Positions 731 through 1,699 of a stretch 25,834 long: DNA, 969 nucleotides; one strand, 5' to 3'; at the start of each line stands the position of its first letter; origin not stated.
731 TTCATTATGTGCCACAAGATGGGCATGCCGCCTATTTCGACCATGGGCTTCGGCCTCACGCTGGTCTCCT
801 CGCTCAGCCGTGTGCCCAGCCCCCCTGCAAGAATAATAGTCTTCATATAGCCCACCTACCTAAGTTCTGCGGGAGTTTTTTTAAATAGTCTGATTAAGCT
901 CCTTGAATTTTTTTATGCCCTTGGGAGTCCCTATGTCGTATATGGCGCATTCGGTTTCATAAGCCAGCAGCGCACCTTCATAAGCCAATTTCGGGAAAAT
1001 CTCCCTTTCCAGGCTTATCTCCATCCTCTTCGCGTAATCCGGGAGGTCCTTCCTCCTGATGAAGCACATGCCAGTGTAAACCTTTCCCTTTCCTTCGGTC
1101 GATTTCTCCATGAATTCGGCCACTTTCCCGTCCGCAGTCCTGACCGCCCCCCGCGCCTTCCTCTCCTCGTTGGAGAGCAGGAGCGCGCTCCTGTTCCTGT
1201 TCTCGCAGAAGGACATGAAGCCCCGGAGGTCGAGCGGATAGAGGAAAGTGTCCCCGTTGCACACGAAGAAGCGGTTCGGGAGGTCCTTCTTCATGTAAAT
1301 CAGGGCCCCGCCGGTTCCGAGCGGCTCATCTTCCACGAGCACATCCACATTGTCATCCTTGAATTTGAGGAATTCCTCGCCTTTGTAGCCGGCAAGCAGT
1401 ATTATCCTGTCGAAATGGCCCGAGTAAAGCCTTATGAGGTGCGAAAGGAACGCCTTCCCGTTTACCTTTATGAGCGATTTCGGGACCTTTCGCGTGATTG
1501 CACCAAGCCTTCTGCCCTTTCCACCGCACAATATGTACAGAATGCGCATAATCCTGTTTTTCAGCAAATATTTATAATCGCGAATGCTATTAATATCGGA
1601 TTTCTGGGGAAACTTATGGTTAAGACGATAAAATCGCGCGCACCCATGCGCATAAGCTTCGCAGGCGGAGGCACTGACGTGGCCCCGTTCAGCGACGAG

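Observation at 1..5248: Compact archaeal glycan-precursor locus: complete GDP-heptose pathway divergently paired with a CDP-glucose branch and a Wzx flippase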

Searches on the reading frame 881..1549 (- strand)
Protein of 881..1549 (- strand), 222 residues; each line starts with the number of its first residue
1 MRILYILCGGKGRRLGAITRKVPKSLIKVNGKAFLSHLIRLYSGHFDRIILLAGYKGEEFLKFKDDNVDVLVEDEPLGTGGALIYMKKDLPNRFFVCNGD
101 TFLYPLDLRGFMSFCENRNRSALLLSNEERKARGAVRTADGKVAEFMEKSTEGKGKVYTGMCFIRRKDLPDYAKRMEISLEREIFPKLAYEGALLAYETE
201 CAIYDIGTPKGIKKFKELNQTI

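Call 7: search_protein_families(library=ncbifam, proteins=[window:881-1549:-], max_evalue=0.001)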
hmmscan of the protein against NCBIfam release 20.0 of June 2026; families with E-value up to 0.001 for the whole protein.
window:881-1549:- (222 aa): 20 families
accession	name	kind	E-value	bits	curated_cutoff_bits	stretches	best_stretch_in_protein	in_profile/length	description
NF052502.1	man1P_GTase_Rv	exception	2.4e-25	89.1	440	1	6-211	5-222/352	mannose-1-phosphate guanylyltransferase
TIGR03992.1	Arch_glmU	subfamily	1.7e-21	76.5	292.1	1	6-209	5-217/393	bifunctional sugar-1-phosphate nucleotidylyltransferase/acetyltransferase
NF049965.1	GlMnHpPGnyltfHddC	equivalog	8.7e-20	71.3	300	1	6-217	5-219/221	D-glycero-D-manno-heptose 1-phosphate guanosyltransferase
TIGR02623.1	G1P_cyt_trans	equivalog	1.9e-14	53.7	300.25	2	5-60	4-60/255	glucose-1-phosphate cytidylyltransferase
NF041313.1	UDPGP_AglF_Halo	equivalog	4.7e-13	49.1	400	1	6-165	5-174/234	UTP--glucose-1-phosphate uridylyltransferase AglF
NF041173.1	Sug_nt_acttase_Thmprot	equivalog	9.5e-11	41.2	600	1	5-183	4-186/405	bifunctional sugar-1-phosphate nucleotidylyltransferase/acetyltransferase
TIGR01173.1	glmU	equivalog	2.4e-10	39.9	366.85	1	5-177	4-185/452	bifunctional UDP-N-acetylglucosamine diphosphorylase/glucosamine-1-phosphate N-acetyltransferase GlmU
NF010934.1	PRK14354.1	equivalog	8e-10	37.8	450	1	6-149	4-152/447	bifunctional UDP-N-acetylglucosamine diphosphorylase/glucosamine-1-phosphate N-acetyltransferase GlmU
NF045761.1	NAMPUrTaseMurU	equivalog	3.3e-09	36.9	250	1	5-215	4-223/226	N-acetylmuramate alpha-1-phosphate uridylyltransferase MurU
NF001457.0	PRK00317.1-3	equivalog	7.7e-08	32.1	164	1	3-101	3-98/200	molybdenum cofactor guanylyltransferase MobA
TIGR01208.1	rmlA_long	equivalog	2e-06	27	320.25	1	6-153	4-162/353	glucose-1-phosphate thymidylyltransferase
NF010936.0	PRK14356.1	equivalog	2.5e-06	26.7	666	1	6-148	10-156/456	bifunctional UDP-N-acetylglucosamine diphosphorylase/glucosamine-1-phosphate N-acetyltransferase GlmU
NF010937.0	PRK14357.1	equivalog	1.4e-05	24.1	658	1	4-91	4-87/448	bifunctional UDP-N-acetylglucosamine diphosphorylase/glucosamine-1-phosphate N-acetyltransferase GlmU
NF010932.0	PRK14352.1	equivalog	1.6e-05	23.8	611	1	6-150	11-164/488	bifunctional UDP-N-acetylglucosamine diphosphorylase/glucosamine-1-phosphate N-acetyltransferase GlmU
NF041135.1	IPPtranDIPPsyn_Thcocales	equivalog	3.2e-05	23.1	580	1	6-100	5-101/419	bifunctional L-myo-inositol-1-phosphate cytidylyltransferase/CDP-L-myo-inositol myo-inositolphosphotransferase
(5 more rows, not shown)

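Call 8: search_protein_families(library=pfam, proteins=[window:881-1549:-], max_evalue=0.001)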
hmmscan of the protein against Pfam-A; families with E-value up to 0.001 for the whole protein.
window:881-1549:- (222 aa): 2 families
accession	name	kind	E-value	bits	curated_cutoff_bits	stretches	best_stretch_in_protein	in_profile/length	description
PF12804.13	NTP_transf_3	-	1.1e-10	42.4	27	1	6-128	3-124/160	MobA-like NTP transferase domain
PF00483.29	NTP_transferase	-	5.6e-10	39.7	21.2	1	6-158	4-172/245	Nucleotidyl transferase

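Call 18: search_solved_structures(query=window:881-1549:-, max_evalue=0.001, show_alignments=2)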
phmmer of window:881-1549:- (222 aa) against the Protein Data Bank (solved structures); distinct sequences matched with E-value up to 0.001: 29.
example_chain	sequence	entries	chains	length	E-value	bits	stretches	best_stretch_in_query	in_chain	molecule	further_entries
6jq8_A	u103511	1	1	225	2.7e-21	79.3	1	4-214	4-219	Putative 6-deoxy-D-mannoheptose pathway protein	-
5xhw_A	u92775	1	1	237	4e-21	78.7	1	4-214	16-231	Putative 6-deoxy-D-mannoheptose pathway protein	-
7d72_K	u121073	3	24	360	7.5e-16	61.5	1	5-211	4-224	Mannose-1-phosphate guanyltransferase beta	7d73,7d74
7whr_B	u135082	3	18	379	4.3e-14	55.7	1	5-211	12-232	Nucleotidyl transferase family protein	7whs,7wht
8yre_D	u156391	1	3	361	1.6e-13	53.8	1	5-210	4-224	Mannose-1-phosphate guanylyltransferase 1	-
7x8j_A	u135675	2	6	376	1.7e-13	53.7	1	5-210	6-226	Mannose-1-phosphate guanylyltransferase 1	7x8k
1tzf_A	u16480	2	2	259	1.2e-11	47.8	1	5-59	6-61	Glucose-1-phosphate cytidylyltransferase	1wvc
2xme_A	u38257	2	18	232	7.2e-07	32.1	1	5-104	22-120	CTP-INOSITOL-1-PHOSPHATE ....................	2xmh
1jyk_A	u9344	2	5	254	4.3e-06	29.6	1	5-107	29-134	CTP:phosphocholine Cytidylyltransferase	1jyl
4mnd_A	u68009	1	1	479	4.4e-06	29.5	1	5-102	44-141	CTP L-myo-inositol-1-phosphate cytidylyltransferase/CDP-L-myo-inositol myo-inositolphospho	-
4aaw_A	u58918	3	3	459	4.1e-05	26.4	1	5-138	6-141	BIFUNCTIONAL PROTEIN GLMU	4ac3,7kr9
1fwy_A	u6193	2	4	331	7.7e-05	25.5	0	5-85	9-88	UDP-N-ACETYLGLUCOSAMINE PYROPHOSPHORYLASE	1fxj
1g95_A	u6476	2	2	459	9.9e-05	25.1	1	5-138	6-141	N-ACETYLGLUCOSAMINE-1-PHOSPHATE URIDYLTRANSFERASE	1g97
5z09_A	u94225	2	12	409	0.00011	25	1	5-104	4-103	Dual sugar-1-phosphate nucleotidylyltransferase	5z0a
1hm0_A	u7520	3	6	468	0.00011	24.9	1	5-138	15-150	N-ACETYLGLUCOSAMINE 1-PHOSPHATE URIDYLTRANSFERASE | UDP-N-ACETYLGLUCOSAMINE-1-PHOSPHATE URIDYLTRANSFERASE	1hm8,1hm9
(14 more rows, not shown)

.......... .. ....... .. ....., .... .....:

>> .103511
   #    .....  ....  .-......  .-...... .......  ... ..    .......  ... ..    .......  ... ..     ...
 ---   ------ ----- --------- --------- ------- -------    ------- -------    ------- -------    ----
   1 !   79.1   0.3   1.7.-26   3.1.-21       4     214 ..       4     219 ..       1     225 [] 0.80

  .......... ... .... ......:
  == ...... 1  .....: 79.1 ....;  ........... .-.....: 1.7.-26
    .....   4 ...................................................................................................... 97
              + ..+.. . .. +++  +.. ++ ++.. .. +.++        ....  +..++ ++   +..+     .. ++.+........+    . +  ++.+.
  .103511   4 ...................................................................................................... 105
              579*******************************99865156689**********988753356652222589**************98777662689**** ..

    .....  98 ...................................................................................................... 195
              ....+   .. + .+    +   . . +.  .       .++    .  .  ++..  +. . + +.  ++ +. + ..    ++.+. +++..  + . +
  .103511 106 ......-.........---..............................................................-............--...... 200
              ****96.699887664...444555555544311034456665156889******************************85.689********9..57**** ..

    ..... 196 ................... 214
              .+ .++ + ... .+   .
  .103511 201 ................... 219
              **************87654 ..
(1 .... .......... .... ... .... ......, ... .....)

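Call 39: find_homologous_proteins(query=window:881-1549:-)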
Query window:881-1549:- (222 aa): 267 proteins with E <= 0.001 among 555 candidates; the best 120 are listed.
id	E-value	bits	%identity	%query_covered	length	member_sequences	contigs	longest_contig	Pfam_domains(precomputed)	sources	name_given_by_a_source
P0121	2.1e-144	497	100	100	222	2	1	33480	PF00483.30,PF12804.14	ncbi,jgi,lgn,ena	ncbi:MAG: NTP transferase domain-containing protein [Candidatus Micrarchaeia archaeon]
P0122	6.8e-101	354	70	98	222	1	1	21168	PF00483.30,PF12804.14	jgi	jgi:NDP-sugar pyrophosphorylase family protein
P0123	9.5e-74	266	56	100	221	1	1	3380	PF00483.30,PF12804.14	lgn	-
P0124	2.9e-73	264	55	98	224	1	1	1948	PF00483.30,PF12804.14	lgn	-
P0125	7.7e-73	263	54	97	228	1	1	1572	PF00483.30,PF12804.14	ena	-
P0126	3.8e-70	254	55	98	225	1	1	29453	PF00483.30,PF12804.14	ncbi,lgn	-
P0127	1.1e-61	226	50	98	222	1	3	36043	PF00483.30,PF12804.14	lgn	-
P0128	2.5e-51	192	45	98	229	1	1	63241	PF00483.30,PF12804.14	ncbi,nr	ncbi:MAG: sugar phosphate nucleotidyltransferase [Candidatus Micrarchaeota archaeon]|nr:sugar phosph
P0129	1.4e-41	160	41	97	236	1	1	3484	PF00483.30,PF12804.14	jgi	jgi:NDP-sugar pyrophosphorylase family protein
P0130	3.1e-33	133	37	97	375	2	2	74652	PF00483.30,PF13419.13,PF00702.33,PF08645.18,PF13242.13,PF12804.14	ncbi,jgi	jgi:histidinol-phosphate phosphatase family protein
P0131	7.6e-30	122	34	96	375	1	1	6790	PF00483.30,PF13419.13,PF00702.33,PF08645.18,PF13242.13,PF12804.14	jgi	jgi:D-glycero-D-manno-heptose 1,7-bisphosphate phosphatase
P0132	2.4e-29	120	32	96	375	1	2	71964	PF00483.30,PF13419.13,PF00702.33,PF08645.18,PF13242.13,PF12804.14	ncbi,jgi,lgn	jgi:histidinol-phosphate phosphatase family protein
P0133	3.4e-29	120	32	97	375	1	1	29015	PF00483.30,PF13419.13,PF00702.33,PF08645.18,PF13242.13,PF12804.14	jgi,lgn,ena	-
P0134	5.8e-29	119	32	96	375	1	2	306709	PF00483.30,PF13419.13,PF00702.33,PF08645.18,PF13242.13,PF12804.14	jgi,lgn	jgi:D-glycero-D-manno-heptose 1,7-bisphosphate phosphatase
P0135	1.9e-27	114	36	95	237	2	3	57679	PF00483.30,PF12804.14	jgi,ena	-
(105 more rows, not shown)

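Call 41: search_solved_structures(query=window:881-1549:-, max_evalue=1e-10, show_alignments=5)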
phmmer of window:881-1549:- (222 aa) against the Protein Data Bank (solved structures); distinct sequences matched with E-value up to 1e-10: 7.
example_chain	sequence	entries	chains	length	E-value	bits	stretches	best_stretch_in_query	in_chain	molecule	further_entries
6jq8_A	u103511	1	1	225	2.7e-21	79.3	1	4-214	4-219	Putative 6-deoxy-D-mannoheptose pathway protein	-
5xhw_A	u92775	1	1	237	4e-21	78.7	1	4-214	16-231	Putative 6-deoxy-D-mannoheptose pathway protein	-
7d72_K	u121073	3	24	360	7.5e-16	61.5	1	5-211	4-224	Mannose-1-phosphate guanyltransferase beta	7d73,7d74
7whr_B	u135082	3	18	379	4.3e-14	55.7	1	5-211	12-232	Nucleotidyl transferase family protein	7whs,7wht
8yre_D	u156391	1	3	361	1.6e-13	53.8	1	5-210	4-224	Mannose-1-phosphate guanylyltransferase 1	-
7x8j_A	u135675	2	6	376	1.7e-13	53.7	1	5-210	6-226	Mannose-1-phosphate guanylyltransferase 1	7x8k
1tzf_A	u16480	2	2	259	1.2e-11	47.8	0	5-59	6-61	Glucose-1-phosphate cytidylyltransferase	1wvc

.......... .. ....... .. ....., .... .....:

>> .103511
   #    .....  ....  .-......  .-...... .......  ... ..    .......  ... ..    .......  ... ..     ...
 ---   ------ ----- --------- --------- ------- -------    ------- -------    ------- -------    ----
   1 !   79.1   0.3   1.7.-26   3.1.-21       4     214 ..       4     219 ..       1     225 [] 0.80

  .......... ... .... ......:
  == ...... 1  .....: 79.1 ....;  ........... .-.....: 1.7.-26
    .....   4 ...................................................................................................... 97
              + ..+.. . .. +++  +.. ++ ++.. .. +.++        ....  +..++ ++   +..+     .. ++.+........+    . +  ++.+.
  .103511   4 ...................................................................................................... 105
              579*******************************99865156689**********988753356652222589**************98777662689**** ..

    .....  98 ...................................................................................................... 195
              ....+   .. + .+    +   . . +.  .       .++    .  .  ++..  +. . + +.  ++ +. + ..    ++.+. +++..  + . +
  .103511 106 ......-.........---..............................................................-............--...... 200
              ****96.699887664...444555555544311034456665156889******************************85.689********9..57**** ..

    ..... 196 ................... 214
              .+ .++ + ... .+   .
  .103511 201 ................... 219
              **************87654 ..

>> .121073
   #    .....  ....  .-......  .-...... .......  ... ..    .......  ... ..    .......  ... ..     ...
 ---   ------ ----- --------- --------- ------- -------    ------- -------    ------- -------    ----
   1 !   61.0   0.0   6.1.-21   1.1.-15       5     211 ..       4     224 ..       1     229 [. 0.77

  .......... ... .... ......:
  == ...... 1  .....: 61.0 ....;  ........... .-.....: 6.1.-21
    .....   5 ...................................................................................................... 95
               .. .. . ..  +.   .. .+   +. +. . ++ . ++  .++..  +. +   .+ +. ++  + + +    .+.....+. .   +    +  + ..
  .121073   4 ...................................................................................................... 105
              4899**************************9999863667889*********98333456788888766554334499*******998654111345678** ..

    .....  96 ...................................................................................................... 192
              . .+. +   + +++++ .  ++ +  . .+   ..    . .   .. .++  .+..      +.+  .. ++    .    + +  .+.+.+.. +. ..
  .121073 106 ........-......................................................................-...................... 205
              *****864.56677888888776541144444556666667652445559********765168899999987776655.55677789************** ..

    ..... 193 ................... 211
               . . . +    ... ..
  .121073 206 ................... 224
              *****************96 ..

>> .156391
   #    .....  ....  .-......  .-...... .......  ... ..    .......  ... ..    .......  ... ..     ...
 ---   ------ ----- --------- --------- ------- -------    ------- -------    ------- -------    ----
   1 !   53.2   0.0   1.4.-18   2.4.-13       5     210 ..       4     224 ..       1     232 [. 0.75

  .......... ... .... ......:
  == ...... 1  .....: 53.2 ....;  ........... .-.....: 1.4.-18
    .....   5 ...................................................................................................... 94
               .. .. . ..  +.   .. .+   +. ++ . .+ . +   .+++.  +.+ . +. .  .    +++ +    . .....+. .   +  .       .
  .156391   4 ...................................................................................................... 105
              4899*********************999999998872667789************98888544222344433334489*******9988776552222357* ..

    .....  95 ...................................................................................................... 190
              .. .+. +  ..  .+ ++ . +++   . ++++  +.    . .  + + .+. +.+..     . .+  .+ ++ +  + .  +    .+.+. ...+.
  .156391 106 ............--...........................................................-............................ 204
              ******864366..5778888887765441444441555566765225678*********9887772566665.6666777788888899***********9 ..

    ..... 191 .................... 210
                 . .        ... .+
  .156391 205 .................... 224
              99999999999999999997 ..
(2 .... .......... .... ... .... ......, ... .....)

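Call 44: find_encoding_contigs(protein=P0130, flank=6000, max_places=2)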
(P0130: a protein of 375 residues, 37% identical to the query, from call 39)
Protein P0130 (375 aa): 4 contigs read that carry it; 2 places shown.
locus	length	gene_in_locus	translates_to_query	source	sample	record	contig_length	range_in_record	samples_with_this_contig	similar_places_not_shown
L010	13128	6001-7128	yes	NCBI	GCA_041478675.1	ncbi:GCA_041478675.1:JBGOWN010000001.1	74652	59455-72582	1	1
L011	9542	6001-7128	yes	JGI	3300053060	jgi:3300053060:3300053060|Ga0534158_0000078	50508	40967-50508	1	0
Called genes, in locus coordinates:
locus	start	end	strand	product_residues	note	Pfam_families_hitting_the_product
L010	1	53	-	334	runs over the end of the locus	PF01370:Epimerase, PF02719:Polysacc_synt_2 (faint), PF04321:RmlD_sub_bind, PF16363:GDP_Man_Dehyd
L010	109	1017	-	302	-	PF01073:3Beta_HSD, PF01370:Epimerase, PF04321:RmlD_sub_bind, PF16363:GDP_Man_Dehyd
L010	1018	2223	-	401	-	PF08421:Methyltransf_13, PF13489:Methyltransf_23, PF08241:Methyltransf_11 (weak), PF08242:Methyltransf_12 (weak), PF08484:Methyltransf_14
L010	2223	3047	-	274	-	PF01073:3Beta_HSD (faint), PF01370:Epimerase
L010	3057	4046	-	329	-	PF01073:3Beta_HSD, PF01370:Epimerase, PF02719:Polysacc_synt_2 (weak), PF04321:RmlD_sub_bind, PF16363:GDP_Man_Dehyd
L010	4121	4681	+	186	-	PF13580:SIS_2, PF01380:SIS (faint)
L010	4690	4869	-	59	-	-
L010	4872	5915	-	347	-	PF00288:GHMP_kinases_N, PF08544:GHMP_kinases_C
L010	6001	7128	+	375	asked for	PF00483:NTP_transferase, PF12804:NTP_transf_3, PF08645:PNK3P, PF00702:Hydrolase, PF13419:HAD_2, PF13242:Hydrolase_like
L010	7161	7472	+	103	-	-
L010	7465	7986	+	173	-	-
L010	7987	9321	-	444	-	-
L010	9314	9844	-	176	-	PF00252:Ribosomal_L16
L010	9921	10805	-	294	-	PF06550:SPP, PF01080:Presenilin (weak)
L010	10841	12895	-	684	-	PF14551:MCM_N (weak), PF17207:MCM_OB, PF00493:MCM, PF07728:AAA_5, PF01078:Mg_chelatase (weak), PF17855:MCM_lid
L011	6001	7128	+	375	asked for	PF00483:NTP_transferase, PF12804:NTP_transf_3, PF08645:PNK3P, PF00702:Hydrolase, PF13419:HAD_2, PF13242:Hydrolase_like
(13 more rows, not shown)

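Call 45: find_encoding_contigs(protein=P0134, flank=6000, max_places=2)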
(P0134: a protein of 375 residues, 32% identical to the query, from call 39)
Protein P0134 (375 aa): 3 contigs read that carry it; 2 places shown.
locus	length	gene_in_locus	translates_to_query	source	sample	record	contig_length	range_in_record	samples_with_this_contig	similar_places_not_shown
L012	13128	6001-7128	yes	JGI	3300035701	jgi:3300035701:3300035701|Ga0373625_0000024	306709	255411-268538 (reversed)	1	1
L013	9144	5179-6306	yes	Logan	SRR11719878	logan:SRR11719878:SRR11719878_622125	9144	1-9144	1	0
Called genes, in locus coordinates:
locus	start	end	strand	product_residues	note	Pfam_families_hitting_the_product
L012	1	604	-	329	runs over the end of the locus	PF01073:3Beta_HSD, PF01370:Epimerase, PF02719:Polysacc_synt_2 (weak), PF04321:RmlD_sub_bind, PF16363:GDP_Man_Dehyd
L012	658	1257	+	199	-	PF13580:SIS_2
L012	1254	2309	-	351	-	PF00288:GHMP_kinases_N, PF08544:GHMP_kinases_C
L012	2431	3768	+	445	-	PF01048:PNP_UDP_1, PF00156:Pribosyltran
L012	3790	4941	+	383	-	PF20706:GT4-conflict (weak), PF00534:Glycos_transf_1, PF13692:Glyco_trans_1_4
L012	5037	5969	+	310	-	PF05050:Methyltransf_21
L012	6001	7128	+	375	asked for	PF00483:NTP_transferase, PF12804:NTP_transf_3, PF00702:Hydrolase, PF13419:HAD_2, PF08645:PNK3P, PF13242:Hydrolase_like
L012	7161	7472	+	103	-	-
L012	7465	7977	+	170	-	-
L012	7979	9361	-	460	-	PF24161:CCDC39 (weak)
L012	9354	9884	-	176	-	PF00252:Ribosomal_L16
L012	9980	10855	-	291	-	PF06550:SPP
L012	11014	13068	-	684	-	PF14551:MCM_N (weak), PF17207:MCM_OB, PF00493:MCM, PF07728:AAA_5, PF01078:Mg_chelatase (weak), PF17855:MCM_lid, PF21120: (faint)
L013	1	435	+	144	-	?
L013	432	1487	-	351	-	PF00288:GHMP_kinases_N, PF08544:GHMP_kinases_C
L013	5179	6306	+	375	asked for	PF00483:NTP_transferase, PF12804:NTP_transf_3, PF00702:Hydrolase, PF13419:HAD_2, PF08645:PNK3P, PF13242:Hydrolase_like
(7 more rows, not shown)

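Call 58: list_cluster_members(proteins=[P0130, P0132, P0005, P0024, P0121, P0126])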
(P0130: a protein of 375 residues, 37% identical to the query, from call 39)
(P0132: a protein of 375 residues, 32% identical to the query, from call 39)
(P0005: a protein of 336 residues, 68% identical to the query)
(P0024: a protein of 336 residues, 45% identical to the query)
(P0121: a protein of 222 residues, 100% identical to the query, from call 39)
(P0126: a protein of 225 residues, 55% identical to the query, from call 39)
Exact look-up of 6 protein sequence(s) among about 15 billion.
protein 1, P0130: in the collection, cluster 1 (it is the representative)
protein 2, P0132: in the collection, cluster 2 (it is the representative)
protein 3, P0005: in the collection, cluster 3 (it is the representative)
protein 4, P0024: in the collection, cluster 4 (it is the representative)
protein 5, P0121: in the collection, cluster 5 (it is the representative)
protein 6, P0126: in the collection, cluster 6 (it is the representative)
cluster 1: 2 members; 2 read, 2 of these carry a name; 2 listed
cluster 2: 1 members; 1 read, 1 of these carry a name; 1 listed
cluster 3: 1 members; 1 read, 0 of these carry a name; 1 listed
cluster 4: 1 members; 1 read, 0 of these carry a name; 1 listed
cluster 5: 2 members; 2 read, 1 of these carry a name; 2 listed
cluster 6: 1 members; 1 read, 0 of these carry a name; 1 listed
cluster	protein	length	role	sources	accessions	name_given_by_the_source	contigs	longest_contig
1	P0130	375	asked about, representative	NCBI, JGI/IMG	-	histidinol-phosphate phosphatase family protein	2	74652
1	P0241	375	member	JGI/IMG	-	D-glycero-D-manno-heptose 1,7-bisphosphate phosphatase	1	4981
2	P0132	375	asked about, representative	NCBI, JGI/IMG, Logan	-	histidinol-phosphate phosphatase family protein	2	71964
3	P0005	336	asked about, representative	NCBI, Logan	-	-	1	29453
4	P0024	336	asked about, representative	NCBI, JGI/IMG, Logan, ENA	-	-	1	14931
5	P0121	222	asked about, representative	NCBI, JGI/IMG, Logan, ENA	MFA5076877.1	MAG: NTP transferase domain-containing protein [Candidatus Micrarchaeia archaeon]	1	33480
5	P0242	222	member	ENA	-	-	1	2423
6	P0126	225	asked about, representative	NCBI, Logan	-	-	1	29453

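Call 76: predict_structure(alignment_id=A2)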
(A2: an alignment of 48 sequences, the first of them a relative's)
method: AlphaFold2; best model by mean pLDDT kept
length: 222 residues; sequences in the alignment: 48
mean_pLDDT: 92.6   pTM: 0.90
mean pLDDT of the five models: 92.6, 92.2, 92.1, 91.6, 91.3
residues with pLDDT >= 90: 175; 70-90: 38; 50-70: 9; < 50: 0
segments of 3 or more residues with pLDDT < 50: none
pLDDT, mean of each block of 10 residues (from residue 1): 93 71 92 97 97 95 98 90 91 97 97 97 95 90 90 89 96 80 96 98 94 95 90
secondary structure, 60 per line:
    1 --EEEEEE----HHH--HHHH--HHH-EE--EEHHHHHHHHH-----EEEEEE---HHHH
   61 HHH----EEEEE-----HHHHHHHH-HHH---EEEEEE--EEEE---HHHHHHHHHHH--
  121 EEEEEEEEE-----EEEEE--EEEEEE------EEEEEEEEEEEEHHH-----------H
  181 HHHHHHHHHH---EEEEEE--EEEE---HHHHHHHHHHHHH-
elements in order: E3-8 H18-21 H34-42 E48-53 H57-63 E68-72 H78-85 E93-98 E101-104 H108-118 E121-129 E135-139 E142-147 E154-165 H180-190 E194-199 E202-205 H209-221
